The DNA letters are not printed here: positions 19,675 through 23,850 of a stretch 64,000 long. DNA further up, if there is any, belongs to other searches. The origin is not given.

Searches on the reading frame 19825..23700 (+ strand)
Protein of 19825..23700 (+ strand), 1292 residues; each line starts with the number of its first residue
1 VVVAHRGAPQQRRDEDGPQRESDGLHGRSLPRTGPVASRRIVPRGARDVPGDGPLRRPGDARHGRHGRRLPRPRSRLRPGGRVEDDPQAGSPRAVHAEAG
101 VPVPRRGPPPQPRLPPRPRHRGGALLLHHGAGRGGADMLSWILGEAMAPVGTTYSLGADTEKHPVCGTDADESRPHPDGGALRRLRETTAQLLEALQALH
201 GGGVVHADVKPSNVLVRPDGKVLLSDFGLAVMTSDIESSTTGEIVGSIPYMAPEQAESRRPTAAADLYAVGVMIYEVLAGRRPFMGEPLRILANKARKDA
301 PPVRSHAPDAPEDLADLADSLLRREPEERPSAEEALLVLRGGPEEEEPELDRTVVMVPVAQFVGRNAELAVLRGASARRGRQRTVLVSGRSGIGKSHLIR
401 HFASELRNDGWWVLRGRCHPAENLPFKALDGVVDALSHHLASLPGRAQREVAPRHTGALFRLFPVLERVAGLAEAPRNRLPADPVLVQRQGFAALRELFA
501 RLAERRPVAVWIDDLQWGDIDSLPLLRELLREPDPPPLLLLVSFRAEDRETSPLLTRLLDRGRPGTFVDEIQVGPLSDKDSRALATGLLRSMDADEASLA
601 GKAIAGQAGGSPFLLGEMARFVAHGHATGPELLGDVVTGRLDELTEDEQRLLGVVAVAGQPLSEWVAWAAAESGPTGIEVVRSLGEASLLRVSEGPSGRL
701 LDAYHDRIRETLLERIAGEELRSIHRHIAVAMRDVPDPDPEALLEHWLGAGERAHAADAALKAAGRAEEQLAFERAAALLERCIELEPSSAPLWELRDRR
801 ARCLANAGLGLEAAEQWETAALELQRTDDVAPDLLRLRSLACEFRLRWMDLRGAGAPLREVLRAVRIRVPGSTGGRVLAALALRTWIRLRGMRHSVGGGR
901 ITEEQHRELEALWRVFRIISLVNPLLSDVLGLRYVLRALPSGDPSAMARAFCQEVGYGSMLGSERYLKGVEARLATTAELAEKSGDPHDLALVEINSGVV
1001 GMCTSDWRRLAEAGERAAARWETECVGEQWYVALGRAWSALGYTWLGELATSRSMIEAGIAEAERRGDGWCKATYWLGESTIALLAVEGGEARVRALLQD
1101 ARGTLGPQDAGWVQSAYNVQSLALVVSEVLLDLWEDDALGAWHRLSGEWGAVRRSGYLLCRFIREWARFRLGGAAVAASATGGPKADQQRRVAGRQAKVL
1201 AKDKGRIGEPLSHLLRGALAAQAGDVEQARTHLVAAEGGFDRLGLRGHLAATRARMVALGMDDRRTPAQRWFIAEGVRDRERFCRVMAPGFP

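Call 77: search_protein_families(library=ncbifam, max_evalue=0.001, proteins=[window:19825-23700:+])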
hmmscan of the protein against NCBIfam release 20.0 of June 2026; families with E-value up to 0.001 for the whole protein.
window:19825-23700:+ (1292 aa): 15 families
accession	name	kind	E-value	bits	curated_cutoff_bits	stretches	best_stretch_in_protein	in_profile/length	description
TIGR03903.1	TOMM_kin_cyc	equivalog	1.1e-38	132.8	705.75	2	361-774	482-908/1267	TOMM system kinase/cyclase fusion protein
NF033483.0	PknB_PASTA_kin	equivalog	5e-38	131.5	450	1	186-336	110-261/563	Stk1 family PASTA domain-containing Ser/Thr kinase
NF047741.1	antiphage_MADS6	equivalog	8.7e-26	90.6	460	1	188-344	304-462/612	methylation-associated defense system protein kinase MAD6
NF038150.1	lanthi_synth_IV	equivalog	1.6e-22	79.7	650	1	181-345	296-459/851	class IV lanthionine synthetase LanL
NF052427.1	StpK7MSMEG_1200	equivalog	4.3e-22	78.3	900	1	190-290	115-215/601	serine/threonine protein kinase StpK7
NF053615.1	SerThrKinAfsKStmc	equivalog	1.1e-19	70.6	1300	1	186-333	115-258/809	protein serine/threonine kinase AfsK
NF009651.0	PRK13184.1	equivalog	2e-14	52.6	839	1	196-332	126-279/932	serine/threonine-protein kinase PknD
NF038151.1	lanthi_synth_III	equivalog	3.3e-12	45.6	575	1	183-338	336-478/833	class III lanthionine synthetase LanKC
NF033442.0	BREX_PglW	equivalog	5.4e-10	37.7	990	1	184-238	610-669/1391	BREX system serine/threonine kinase PglW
NF011462.0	PRK14879.1-3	equivalog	4.4e-06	26.6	174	1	195-239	94-137/192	Kae1-associated kinase Bud32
TIGR03724.2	arch_bud32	equivalog_domain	4.5e-06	26.3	125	1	189-240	91-141/193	KEOPS complex kinase/ATPase Bud32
NF043056.1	T4SS_LegK1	equivalog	1.3e-05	24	550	1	187-275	192-281/516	Dot/Icm T4SS effector kinase LegK1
NF011463.0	PRK14879.1-4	equivalog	1.7e-05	24.4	188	1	196-238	127-168/237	Kae1-associated kinase Bud32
NF011464.0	PRK14879.1-7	equivalog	4.7e-05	23.2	246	1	195-238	115-157/221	Kae1-associated kinase Bud32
NF007174.0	PRK09605.1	equivalog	7.7e-05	21.4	447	1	187-240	431-483/535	bifunctional N(6)-L-threonylcarbamoyladenine synthase/serine/threonine protein kinase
